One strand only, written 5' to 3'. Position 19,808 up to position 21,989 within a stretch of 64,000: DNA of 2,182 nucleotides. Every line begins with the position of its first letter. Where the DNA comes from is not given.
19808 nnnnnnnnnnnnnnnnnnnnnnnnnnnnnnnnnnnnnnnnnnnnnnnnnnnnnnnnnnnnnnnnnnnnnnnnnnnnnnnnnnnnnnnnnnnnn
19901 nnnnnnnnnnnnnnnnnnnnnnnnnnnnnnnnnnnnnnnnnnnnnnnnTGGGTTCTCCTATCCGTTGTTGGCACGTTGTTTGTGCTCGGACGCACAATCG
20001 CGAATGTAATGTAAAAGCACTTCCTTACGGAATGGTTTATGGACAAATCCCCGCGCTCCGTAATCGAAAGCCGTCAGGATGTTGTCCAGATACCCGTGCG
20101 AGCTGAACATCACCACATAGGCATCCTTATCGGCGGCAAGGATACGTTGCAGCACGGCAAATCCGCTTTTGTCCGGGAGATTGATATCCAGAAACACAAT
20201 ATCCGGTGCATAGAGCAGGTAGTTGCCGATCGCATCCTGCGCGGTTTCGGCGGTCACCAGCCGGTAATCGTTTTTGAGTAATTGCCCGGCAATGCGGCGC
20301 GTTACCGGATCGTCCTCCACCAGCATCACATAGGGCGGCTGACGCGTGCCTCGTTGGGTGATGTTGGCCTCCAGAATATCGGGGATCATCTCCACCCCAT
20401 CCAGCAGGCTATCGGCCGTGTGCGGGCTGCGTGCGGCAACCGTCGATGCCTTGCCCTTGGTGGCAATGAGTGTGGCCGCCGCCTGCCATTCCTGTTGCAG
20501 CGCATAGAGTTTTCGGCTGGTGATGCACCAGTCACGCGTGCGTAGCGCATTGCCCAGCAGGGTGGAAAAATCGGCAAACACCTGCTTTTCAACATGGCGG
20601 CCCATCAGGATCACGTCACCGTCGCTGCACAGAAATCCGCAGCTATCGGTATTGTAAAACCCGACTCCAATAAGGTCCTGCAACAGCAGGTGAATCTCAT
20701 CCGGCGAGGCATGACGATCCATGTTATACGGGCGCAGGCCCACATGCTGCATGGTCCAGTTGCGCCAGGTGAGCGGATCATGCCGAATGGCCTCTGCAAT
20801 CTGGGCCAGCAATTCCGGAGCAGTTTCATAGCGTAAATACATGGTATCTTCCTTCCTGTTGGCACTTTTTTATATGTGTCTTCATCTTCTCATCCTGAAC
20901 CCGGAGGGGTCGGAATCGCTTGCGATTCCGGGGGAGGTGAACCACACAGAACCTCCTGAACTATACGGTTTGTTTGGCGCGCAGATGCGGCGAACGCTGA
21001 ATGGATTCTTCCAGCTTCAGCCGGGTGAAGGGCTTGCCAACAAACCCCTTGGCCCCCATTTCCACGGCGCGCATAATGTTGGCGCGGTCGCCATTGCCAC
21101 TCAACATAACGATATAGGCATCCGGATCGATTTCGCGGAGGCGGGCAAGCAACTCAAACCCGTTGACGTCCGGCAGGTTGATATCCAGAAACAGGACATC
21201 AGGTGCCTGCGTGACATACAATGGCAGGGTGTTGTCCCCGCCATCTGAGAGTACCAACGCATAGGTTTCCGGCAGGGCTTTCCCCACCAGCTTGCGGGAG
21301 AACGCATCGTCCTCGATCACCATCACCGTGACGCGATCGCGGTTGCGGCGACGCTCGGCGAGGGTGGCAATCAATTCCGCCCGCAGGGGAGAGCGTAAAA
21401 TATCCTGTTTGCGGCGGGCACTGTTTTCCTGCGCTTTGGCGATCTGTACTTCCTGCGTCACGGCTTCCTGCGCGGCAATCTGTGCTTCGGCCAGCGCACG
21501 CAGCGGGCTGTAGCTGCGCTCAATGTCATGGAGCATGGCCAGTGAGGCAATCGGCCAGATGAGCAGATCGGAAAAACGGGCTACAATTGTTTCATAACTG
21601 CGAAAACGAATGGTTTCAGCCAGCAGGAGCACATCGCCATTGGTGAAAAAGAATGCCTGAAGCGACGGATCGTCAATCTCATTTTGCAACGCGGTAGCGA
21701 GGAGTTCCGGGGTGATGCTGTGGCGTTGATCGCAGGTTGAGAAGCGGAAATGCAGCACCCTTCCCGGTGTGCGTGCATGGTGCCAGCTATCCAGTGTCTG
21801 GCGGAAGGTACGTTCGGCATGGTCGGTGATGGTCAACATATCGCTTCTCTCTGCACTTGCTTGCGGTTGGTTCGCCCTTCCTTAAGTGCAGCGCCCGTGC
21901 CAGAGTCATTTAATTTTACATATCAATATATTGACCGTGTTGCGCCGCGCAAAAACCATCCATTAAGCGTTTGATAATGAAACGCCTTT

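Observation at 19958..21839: Unassigned ~150-aa domain present three times: fused twice to REC and once to a degenerate EAL domain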

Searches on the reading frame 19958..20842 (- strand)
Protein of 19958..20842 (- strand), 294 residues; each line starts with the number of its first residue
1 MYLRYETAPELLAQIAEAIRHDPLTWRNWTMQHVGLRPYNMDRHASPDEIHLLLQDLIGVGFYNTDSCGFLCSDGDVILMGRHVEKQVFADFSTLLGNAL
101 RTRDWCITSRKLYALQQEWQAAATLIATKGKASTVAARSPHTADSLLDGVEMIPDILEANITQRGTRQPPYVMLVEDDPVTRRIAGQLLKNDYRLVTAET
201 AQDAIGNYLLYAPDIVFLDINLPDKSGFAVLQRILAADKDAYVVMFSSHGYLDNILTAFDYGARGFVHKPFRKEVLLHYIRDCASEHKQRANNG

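Call 3: search_protein_families(library=pfam, proteins=[window:19958-20842:-], max_evalue=1)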
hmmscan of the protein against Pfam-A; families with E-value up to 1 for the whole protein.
window:19958-20842:- (294 aa): 1 family
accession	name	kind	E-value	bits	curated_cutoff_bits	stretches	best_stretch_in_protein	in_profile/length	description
PF00072.30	Response_reg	-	5e-22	78.6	30.2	1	172-280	1-110/111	Response regulator receiver domain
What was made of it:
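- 20003..20329 (-): Protein A, receiver (REC) domain, residues 172-280. Pfam PF00072, E 5e-22 (call 3).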

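Call 4: search_protein_families(library=ncbifam, proteins=[window:19958-20842:-], max_evalue=1)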
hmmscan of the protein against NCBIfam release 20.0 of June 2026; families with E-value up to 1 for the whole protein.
window:19958-20842:- (294 aa): 94 families (the best 25 are shown)
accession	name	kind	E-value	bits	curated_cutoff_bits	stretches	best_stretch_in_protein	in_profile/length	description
NF041367.1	CheY_Halo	equivalog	7.2e-17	61.8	200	1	172-282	1-112/114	chemotaxis protein CheY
NF045991.1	RespRegCtrARhodob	equivalog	1.3e-15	57.8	350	1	172-283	3-115/224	response regulator transcription factor CtrA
NF007935.0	PRK10651.1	equivalog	4.1e-15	55.5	250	1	168-285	5-125/216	two-component system response regulator NarL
TIGR02956.1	TMAO_torS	equivalog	5.3e-14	51.3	676.5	1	169-289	701-825/967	TMAO reductase system sensor histidine kinase/response regulator TorS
NF001965.0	PRK00742.1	subfamily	5.8e-13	48.8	293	1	172-273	6-111/357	chemotaxis-specific protein-glutamate methyltransferase CheB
NF006900.1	PRK09390.1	equivalog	2.5e-12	46.8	255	1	171-291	6-127/203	response regulator FixJ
NF051870.1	NAssimRespRegNtrX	equivalog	2.5e-12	46.4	600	1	172-288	4-123/452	nitrogen assimilation response regulator NtrX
TIGR02154.1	PhoB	equivalog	3.3e-12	46.2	296.2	1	171-282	4-118/226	phosphate regulon transcriptional regulator PhoB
NF040689.1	MtrAB_MtrA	equivalog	4e-12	46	300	1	172-284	1-113/219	MtrAB system response regulator MtrA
NF041733.1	resp_reg_CseB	equivalog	8.9e-12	44.9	350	1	172-283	3-114/228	two-component system response regulator CseB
NF045944.1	ResRegRpaBCyano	equivalog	2.9e-11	43.2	330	1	173-277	1-105/229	response regulator transcription factor RpaB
TIGR01818.1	ntrC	equivalog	4.5e-11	42.2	558.6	1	172-288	1-118/463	nitrogen regulation protein NR(I)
TIGR01387.1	cztR_silR_copR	subfamily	6.8e-11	42.2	279.2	1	172-290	1-120/218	heavy metal response regulator transcription factor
NF041946.1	LuxO_transreg_Vib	equivalog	7.6e-11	41.4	800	1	198-282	26-110/463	quorum-sensing sigma-54 dependent transcriptional regulator LuxO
NF051850.1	RespRegRprY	equivalog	3.7e-10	39.6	370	1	172-280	7-116/234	response regulator transcription factor RprY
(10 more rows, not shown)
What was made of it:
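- Checked: All three N-termini are unassigned (calls 3, 4).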

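Call 24: find_related_loci(query=A2, collection=genome_contigs, flank=6000)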
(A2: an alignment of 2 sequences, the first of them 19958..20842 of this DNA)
Query A2 (294 aa) in genome_contigs; peptide patterns used: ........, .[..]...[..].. (x = any residue, [..] = any of these).
599 stretches matched a pattern (row limit reached: there are more); 391 encode a relative of the query (tblastn E <= 1e-3); the best 80 are kept; 79 distinct loci.
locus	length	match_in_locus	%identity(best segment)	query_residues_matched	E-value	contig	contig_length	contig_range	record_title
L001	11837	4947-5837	37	1-290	4e-60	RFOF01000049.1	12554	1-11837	MAG: Alphaproteobacteria bacterium isolate WB4_3_0983 contig_100_48, whole genome shotgun sequence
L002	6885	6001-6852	37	1-291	6e-57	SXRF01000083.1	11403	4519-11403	MAG: Rickettsiales bacterium isolate F1-140-MAGs051 F1-140__c360905, whole genome shotgun sequence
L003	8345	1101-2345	36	2-289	1e-53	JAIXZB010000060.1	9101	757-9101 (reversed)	MAG: Rickettsiales bacterium isolate D8_MAG_00035 pond_D8_MAG_00035_000000000191, whole genome shotgun sequence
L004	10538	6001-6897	35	1-291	8e-52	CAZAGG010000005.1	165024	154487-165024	MAG TPA_asm: uncultured Rickettsiales bacterium isolate SRP290908_co2_23 genome assembly, contig: NODE_66_length_165024_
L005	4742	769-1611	37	1-289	3e-50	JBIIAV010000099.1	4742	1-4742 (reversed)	MAG: Rickettsiales bacterium isolate ME2000-06-06pf_3300042549_group1_bin80 Rohwer_bin1995_scaffold_18854_c1, whole geno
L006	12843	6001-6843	33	1-287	1e-49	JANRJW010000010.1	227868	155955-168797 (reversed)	MAG: Alphaproteobacteria bacterium isolate bins.290 k141_2283291, whole genome shotgun sequence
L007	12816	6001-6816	34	12-291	2e-48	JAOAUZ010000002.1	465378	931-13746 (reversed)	MAG: Rickettsiales bacterium isolate ssMAG-31 ss-C24, whole genome shotgun sequence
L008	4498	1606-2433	39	1-289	4e-48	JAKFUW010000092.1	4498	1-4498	MAG: Alphaproteobacteria bacterium isolate D1_Bin_43 D1_0010020, whole genome shotgun sequence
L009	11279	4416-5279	35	1-292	6e-48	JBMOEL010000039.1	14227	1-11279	MAG: Rickettsiales bacterium isolate Deming_bin.116 contig12041, whole genome shotgun sequence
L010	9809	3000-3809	36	14-291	6e-48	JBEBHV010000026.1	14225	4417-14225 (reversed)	MAG: Rickettsiales bacterium isolate SF1_2_7 NODE_3349_length_14225_cov_4.466728, whole genome shotgun sequence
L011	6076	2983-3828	34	1-290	7e-48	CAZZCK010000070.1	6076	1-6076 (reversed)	MAG TPA_asm: uncultured Azospirillum sp. isolate SRP150892_co2_67 genome assembly, contig: NODE_21255_length_6076_cov_9.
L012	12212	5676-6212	45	112-291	1e-43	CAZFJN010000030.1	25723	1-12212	MAG TPA_asm: uncultured Rickettsiales bacterium isolate SRP150892_co2_476 genome assembly, contig: NODE_2498_length_2572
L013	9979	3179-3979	36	12-282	7e-42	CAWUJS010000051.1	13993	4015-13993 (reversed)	MAG: uncultured Alphaproteobacteria bacterium isolate SRR17458609_binner123_16_1705322958 genome assembly, contig: ERZ21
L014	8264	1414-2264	53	155-289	7e-42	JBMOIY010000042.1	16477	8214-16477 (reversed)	MAG: Rickettsiales bacterium isolate Deming_bin.490 contig9495, whole genome shotgun sequence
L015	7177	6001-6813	32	12-286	2e-41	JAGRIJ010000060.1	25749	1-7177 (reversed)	MAG: Alphaproteobacteria bacterium isolate HKST-UBA22 k127_2219743, whole genome shotgun sequence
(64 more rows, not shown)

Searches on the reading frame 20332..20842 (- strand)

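Call 10: find_homologous_proteins(query=window:20332-20842:-)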
Query window:20332-20842:- (170 aa): 1 proteins with E <= 0.001 among 166 candidates.
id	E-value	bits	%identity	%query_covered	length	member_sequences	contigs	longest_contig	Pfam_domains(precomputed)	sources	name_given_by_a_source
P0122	1.5e-110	384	100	100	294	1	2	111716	PF00072.31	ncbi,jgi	jgi:two-component system chemotaxis response regulator CheY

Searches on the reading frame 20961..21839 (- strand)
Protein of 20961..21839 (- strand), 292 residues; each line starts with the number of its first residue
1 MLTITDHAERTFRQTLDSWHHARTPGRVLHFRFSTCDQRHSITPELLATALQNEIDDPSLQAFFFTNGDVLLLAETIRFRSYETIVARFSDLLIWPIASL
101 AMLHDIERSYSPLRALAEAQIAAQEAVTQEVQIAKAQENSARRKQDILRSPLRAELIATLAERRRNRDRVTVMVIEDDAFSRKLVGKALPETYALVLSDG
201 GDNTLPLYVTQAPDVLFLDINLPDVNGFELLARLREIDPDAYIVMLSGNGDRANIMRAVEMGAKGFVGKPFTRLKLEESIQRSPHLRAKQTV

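Call 3: search_protein_families(library=pfam, proteins=[window:20961-21839:-], max_evalue=1)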
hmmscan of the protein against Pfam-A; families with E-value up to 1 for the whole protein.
window:20961-21839:- (292 aa): 2 families
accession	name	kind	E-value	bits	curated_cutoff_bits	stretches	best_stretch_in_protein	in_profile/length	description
PF00072.30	Response_reg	-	2.8e-21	76.2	30.2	1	172-280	1-110/111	Response regulator receiver domain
PF05586.16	Ant_C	-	0.12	13.5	25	1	118-174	20-77/93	Anthrax receptor C-terminus region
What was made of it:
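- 21000..21326 (-): Protein B, receiver (REC) domain, residues 172-280. Pfam PF00072, E 2.8e-21 (call 3).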

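Call 4: search_protein_families(library=ncbifam, proteins=[window:20961-21839:-], max_evalue=1)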
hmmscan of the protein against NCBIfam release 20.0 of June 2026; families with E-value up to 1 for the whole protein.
window:20961-21839:- (292 aa): 95 families (the best 25 are shown)
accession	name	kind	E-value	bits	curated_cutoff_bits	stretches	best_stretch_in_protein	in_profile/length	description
NF041367.1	CheY_Halo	equivalog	1.4e-17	64.1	200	1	172-281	1-111/114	chemotaxis protein CheY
NF040689.1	MtrAB_MtrA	equivalog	1.8e-15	56.9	300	1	172-280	1-109/219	MtrAB system response regulator MtrA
NF041733.1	resp_reg_CseB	equivalog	1.5e-14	53.9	350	1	171-280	2-111/228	two-component system response regulator CseB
NF045991.1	RespRegCtrARhodob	equivalog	2.3e-14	53.7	350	1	172-280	3-112/224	response regulator transcription factor CtrA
NF045505.1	RR_RssB_Pseudo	equivalog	4.3e-14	52.4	700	1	169-283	5-121/394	two-component system response regulator RssB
NF045944.1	ResRegRpaBCyano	equivalog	1.5e-13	50.7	330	1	173-281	1-109/229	response regulator transcription factor RpaB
NF007935.0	PRK10651.1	equivalog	3e-13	49.4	250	1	166-281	3-121/216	two-component system response regulator NarL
TIGR01818.1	ntrC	equivalog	6e-13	48.4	558.6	1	172-272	1-102/463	nitrogen regulation protein NR(I)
NF008034.0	PRK10766.1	equivalog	2.2e-12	46.9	275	1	171-273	4-106/231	two-component system response regulator TorR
NF052445.1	RespRegMctR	equivalog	2.2e-12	46.8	300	1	201-271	36-106/205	two-component system response regulator MctR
NF008296.0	PRK11083.1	equivalog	2.6e-12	46.6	273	1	170-273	4-107/228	two-component system response regulator CreB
NF001965.0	PRK00742.1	subfamily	2.7e-12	46.5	293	1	169-277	3-115/357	chemotaxis-specific protein-glutamate methyltransferase CheB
TIGR02915.1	PEP_resp_reg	equivalog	4.1e-12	45.7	502.6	1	173-287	2-120/445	PEP-CTERM-box response regulator transcription factor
NF051870.1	NAssimRespRegNtrX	equivalog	5e-12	45.5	600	1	171-282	3-117/452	nitrogen assimilation response regulator NtrX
NF006900.1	PRK09390.1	equivalog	5.8e-12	45.6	255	1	169-283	4-119/203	response regulator FixJ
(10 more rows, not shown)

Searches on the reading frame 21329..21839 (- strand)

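Call 9: find_homologous_proteins(query=window:21329-21839:-)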
Query window:21329-21839:- (170 aa): 1 proteins with E <= 0.001 among 865 candidates.
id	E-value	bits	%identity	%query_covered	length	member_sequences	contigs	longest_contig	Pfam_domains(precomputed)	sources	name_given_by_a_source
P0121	8.9e-103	359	100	100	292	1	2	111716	PF00072.31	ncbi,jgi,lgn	jgi:two-component system chemotaxis response regulator CheY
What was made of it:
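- Tried and rejected: Word-indexed homologue searches with the N-termini of A and B returned only the proteins themselves (calls 9, 10).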

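Call 19: list_cluster_members(proteins=[P0121, P0122, P0001])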
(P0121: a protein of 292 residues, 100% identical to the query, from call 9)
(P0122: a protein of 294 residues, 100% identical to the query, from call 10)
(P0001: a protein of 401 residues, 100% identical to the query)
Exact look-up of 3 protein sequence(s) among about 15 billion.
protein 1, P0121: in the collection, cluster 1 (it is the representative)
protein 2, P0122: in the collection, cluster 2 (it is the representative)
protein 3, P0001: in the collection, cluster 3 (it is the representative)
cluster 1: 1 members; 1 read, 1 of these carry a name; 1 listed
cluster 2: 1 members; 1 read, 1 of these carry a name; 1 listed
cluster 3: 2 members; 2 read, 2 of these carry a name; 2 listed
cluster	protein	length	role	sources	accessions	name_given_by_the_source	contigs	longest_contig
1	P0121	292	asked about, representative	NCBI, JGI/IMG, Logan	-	two-component system chemotaxis response regulator CheY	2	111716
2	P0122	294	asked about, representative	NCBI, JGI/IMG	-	two-component system chemotaxis response regulator CheY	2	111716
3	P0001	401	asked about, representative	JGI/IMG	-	hypothetical protein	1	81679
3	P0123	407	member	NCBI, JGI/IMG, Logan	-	hypothetical protein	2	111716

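Call 62: find_encoding_contigs(protein=P0121, flank=3000, max_places=3)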
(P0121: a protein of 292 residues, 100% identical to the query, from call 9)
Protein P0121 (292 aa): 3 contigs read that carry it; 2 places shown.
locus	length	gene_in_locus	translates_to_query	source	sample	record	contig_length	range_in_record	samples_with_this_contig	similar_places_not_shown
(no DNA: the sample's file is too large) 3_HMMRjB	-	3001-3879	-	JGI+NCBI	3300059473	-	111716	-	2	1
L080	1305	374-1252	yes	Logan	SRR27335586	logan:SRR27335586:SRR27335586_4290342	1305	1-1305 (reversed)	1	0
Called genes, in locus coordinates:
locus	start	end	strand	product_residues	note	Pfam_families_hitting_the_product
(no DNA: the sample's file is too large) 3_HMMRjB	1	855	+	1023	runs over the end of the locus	PF12705:PDDEXK_1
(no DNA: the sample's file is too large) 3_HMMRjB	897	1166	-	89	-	-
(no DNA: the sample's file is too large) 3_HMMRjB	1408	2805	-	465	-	PF00072:Response_reg, PF00158:Sigma54_activat, PF14532:Sigma54_activ_2, PF00004:AAA (weak), PF07728:AAA_5 (weak), PF25601:AAA_lid_14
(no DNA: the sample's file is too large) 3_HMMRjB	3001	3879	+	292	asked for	PF00072:Response_reg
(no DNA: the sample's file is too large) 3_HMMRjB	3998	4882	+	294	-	PF00072:Response_reg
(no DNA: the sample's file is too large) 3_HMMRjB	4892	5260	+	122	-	PF01152:Bac_globin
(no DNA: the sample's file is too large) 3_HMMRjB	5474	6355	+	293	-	PF08448:PAS_4, PF00512:HisKA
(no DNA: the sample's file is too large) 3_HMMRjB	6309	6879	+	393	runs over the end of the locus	PF02518:HATPase_c, PF00072:Response_reg, PF01627:Hpt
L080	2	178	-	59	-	?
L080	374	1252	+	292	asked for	PF00072:Response_reg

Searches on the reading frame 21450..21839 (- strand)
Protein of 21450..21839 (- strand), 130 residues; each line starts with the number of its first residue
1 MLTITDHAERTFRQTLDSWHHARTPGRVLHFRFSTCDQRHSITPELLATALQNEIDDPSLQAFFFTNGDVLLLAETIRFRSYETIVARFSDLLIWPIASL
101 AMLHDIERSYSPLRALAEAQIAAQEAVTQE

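Call 33: search_protein_representatives(protein=window:21450-21839:-)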
Query: 130 residues. Proteins with E-value up to 0.001 (for the whole library): 3; up to 1e-10: 1; up to 1e-30: 1. The best 3 are listed.
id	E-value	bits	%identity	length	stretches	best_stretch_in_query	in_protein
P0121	7.8e-79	277.8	100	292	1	1-130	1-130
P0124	3.0e-10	56.5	35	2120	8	10-84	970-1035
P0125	2.7e-05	40.5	25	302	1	3-123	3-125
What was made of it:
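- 21465..21839 (-): Protein B, N-terminal GGDEF-like domain (residues 1 to about 125). An exhaustive phmmer search finds only itself and one orthologue, P0125 (call 33).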
